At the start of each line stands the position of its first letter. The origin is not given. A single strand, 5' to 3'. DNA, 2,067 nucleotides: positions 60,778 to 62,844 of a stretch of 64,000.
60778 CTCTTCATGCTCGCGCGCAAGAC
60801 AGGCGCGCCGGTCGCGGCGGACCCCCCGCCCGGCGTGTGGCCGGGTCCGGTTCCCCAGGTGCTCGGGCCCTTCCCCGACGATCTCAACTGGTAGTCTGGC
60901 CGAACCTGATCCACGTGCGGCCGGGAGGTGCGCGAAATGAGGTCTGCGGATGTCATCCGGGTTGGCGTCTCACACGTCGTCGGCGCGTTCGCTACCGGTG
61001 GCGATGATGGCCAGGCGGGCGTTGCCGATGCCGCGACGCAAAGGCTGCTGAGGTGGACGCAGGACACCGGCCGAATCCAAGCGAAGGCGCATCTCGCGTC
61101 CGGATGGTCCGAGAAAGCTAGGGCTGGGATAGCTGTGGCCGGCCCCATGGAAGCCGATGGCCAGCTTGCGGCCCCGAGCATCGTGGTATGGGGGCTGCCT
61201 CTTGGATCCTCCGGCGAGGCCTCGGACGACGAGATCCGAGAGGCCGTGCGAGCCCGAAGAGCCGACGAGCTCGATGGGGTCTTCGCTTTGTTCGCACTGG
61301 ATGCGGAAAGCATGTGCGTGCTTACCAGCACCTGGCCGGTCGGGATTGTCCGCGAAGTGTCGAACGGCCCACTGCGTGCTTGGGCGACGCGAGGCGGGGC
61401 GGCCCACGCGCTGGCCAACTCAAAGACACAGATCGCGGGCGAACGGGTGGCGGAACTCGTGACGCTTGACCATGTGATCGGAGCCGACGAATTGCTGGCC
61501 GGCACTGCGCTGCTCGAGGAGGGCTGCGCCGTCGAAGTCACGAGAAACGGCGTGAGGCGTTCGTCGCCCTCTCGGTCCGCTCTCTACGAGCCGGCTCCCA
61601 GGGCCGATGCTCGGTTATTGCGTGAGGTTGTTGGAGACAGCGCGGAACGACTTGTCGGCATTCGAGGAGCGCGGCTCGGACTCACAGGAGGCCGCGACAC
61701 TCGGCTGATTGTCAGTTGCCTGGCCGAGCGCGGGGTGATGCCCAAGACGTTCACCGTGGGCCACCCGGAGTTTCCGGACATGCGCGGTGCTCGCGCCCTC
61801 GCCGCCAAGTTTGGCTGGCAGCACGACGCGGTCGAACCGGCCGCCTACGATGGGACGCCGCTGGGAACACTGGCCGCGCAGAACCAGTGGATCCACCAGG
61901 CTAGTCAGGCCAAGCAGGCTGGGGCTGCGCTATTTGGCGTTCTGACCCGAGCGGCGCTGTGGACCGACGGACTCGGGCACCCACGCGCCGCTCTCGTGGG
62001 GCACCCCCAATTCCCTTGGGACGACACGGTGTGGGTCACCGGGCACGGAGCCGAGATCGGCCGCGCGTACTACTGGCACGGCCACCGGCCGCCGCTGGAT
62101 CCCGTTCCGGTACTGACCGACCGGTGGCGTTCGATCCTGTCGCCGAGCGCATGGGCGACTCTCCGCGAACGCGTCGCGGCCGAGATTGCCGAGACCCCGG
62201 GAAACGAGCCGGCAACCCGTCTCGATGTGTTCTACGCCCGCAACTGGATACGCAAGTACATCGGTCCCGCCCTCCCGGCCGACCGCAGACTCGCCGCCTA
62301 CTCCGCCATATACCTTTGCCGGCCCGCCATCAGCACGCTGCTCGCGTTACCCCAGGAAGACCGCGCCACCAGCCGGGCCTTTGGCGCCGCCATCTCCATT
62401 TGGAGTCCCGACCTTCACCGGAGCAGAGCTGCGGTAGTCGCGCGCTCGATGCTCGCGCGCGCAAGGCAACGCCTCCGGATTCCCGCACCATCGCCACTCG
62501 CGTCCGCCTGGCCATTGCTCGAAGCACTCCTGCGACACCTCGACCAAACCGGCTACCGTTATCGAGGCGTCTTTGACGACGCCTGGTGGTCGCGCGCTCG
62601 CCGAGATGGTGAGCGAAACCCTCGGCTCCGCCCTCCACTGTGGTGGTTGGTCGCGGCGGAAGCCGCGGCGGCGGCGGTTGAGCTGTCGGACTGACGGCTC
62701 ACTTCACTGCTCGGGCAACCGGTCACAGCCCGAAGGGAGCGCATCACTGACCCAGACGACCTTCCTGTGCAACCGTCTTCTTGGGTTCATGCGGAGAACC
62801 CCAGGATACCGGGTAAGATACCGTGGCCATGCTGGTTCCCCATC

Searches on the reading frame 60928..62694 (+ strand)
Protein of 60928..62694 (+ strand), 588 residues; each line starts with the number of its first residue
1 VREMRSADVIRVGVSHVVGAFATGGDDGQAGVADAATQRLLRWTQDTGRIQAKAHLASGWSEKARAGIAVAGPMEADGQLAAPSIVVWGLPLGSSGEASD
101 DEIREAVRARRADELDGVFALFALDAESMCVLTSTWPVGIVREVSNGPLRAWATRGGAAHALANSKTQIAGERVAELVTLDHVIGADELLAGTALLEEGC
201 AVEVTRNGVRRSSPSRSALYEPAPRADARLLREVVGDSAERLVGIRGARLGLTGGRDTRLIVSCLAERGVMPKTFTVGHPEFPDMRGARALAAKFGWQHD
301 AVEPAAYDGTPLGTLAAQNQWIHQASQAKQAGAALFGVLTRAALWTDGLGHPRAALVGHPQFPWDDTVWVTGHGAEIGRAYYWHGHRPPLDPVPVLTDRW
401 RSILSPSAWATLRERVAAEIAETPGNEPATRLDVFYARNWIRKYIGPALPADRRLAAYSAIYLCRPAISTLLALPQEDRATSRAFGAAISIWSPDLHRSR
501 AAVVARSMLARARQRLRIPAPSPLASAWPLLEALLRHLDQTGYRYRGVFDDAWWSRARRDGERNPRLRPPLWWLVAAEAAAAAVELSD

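Call 19: search_protein_families(library=pfam, proteins=[window:60928-62694:+], max_evalue=0.001)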
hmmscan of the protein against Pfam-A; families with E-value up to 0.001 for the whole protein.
window:60928-62694:+ (588 aa): 0 families

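Call 80: search_protein_families(library=pfam, proteins=[window:60928-62694:+], max_evalue=1)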
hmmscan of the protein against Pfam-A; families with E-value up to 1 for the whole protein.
window:60928-62694:+ (588 aa): 1 family
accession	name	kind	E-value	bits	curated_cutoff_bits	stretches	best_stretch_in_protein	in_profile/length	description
PF00733.27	Asn_synthase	-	0.0012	19.1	21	1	241-308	13-83/354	Asparagine synthase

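Call 82: search_protein_families(library=ncbifam, proteins=[window:60928-62694:+], max_evalue=1)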
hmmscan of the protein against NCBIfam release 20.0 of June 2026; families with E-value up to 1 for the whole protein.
window:60928-62694:+ (588 aa): 0 families
